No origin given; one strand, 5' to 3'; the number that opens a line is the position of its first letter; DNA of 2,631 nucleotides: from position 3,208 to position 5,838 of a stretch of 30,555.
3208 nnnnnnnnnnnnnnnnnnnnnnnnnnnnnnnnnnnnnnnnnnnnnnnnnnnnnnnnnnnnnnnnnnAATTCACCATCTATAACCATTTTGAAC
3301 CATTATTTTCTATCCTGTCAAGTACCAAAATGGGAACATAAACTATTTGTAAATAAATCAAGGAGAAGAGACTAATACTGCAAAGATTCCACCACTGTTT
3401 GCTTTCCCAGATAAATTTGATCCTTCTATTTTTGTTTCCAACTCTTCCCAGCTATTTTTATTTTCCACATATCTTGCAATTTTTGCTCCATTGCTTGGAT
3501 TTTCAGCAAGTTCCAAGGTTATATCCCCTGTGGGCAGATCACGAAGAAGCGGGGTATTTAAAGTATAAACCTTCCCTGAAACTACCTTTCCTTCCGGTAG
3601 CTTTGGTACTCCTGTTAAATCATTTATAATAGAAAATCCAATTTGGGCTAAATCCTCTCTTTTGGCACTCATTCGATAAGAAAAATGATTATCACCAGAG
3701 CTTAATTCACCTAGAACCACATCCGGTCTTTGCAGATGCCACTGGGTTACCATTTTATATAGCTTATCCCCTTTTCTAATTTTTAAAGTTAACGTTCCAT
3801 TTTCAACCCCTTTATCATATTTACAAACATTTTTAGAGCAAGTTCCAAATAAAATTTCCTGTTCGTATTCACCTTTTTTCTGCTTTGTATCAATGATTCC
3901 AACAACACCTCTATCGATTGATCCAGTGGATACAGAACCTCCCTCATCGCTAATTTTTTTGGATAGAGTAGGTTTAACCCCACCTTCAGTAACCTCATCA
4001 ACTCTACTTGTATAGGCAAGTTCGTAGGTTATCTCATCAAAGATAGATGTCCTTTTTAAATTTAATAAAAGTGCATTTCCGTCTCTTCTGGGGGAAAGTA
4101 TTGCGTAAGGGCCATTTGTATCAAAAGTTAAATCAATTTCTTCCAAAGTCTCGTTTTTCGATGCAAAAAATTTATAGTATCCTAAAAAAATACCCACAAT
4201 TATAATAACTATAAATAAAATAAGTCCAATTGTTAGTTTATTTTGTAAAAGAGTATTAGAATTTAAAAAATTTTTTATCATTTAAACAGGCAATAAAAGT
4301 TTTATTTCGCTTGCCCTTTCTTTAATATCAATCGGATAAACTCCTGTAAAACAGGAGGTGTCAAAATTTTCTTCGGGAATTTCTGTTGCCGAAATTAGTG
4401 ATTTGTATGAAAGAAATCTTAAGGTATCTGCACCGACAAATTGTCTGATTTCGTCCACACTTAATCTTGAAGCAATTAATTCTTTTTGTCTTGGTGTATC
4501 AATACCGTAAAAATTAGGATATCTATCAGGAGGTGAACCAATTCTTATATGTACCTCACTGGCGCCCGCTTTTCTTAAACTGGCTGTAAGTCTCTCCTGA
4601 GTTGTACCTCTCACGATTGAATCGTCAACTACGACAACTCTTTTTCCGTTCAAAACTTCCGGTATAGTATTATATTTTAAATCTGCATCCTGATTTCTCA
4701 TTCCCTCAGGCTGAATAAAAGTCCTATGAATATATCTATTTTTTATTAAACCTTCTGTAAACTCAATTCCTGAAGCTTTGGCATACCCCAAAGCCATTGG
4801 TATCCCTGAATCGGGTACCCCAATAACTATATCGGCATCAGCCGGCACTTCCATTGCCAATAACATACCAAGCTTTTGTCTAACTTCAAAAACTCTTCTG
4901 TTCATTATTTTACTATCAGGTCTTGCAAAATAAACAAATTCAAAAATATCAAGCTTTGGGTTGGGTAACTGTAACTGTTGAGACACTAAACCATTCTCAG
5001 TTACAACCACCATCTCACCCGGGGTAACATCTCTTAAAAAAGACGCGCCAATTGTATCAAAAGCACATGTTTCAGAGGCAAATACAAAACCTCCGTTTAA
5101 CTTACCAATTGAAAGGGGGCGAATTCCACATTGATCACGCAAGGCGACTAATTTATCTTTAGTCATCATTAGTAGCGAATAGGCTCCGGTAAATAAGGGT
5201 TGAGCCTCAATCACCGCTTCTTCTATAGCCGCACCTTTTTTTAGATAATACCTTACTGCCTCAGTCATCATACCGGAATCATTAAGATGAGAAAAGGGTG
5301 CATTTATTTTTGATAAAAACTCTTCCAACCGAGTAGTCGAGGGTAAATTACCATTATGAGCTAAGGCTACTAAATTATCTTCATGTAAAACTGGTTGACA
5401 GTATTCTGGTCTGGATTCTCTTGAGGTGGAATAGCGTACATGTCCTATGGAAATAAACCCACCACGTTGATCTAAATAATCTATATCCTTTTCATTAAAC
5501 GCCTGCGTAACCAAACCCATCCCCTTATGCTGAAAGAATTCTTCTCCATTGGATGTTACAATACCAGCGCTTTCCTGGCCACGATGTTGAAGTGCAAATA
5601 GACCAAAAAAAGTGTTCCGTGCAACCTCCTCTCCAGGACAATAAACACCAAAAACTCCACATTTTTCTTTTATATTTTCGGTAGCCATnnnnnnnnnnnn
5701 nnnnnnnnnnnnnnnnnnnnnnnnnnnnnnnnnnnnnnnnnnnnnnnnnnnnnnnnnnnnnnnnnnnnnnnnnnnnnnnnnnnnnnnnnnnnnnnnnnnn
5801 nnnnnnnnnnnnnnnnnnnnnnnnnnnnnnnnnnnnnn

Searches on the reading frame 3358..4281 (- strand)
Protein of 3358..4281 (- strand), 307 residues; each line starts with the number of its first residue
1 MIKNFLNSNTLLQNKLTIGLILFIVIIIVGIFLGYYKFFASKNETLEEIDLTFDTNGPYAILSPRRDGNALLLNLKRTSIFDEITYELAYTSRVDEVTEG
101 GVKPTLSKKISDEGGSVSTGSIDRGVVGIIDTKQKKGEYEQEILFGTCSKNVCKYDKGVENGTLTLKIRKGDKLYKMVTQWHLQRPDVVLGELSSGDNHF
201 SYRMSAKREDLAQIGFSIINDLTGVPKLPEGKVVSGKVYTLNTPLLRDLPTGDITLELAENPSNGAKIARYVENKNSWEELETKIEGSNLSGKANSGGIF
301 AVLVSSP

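Call 5: search_protein_families(library=pfam, proteins=[window:3358-4281:-], max_evalue=0.01)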
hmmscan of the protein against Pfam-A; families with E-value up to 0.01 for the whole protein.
window:3358-4281:- (307 aa): 0 families

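Call 7: search_protein_families(library=ncbifam, proteins=[window:3358-4281:-], max_evalue=0.01)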
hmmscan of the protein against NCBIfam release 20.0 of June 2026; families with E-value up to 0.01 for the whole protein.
window:3358-4281:- (307 aa): 0 families

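Call 74: search_protein_families(library=pfam, proteins=[window:3358-4281:-], max_evalue=5)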
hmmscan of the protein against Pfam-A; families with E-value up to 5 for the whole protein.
window:3358-4281:- (307 aa): 1 family
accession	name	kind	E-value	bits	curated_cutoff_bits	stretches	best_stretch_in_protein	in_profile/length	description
PF08740.16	BCS1_N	-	0.3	11.5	28.1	1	161-186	22-47/182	BCS1 N terminal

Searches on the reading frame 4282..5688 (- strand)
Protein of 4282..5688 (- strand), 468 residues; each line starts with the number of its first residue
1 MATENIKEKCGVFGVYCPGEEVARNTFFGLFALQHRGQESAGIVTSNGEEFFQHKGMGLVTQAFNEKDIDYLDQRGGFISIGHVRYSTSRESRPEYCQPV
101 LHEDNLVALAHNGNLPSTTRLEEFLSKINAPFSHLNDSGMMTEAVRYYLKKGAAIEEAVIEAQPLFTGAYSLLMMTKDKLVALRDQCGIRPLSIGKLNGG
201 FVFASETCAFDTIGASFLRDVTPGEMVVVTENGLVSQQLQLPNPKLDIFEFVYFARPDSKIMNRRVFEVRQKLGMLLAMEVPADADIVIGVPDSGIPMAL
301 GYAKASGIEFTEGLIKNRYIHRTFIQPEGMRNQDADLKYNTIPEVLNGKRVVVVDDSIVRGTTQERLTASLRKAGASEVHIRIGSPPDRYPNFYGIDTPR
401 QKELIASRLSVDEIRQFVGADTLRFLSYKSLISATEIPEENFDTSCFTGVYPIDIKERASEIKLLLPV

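Call 5: search_protein_families(library=pfam, proteins=[window:4282-5688:-], max_evalue=0.01)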
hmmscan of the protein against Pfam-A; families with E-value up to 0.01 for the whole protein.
window:4282-5688:- (468 aa): 3 families
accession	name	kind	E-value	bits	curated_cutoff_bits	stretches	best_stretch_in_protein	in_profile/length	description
PF13522.11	GATase_6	-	4.4e-12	46.6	27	1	79-206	12-130/130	Glutamine amidotransferase domain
PF13537.11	GATase_7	-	1e-11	45.4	25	1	95-210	11-121/123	Glutamine amidotransferase domain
PF00156.33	Pribosyltran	-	8e-08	32.2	26.3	1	284-381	29-120/158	Phosphoribosyl transferase domain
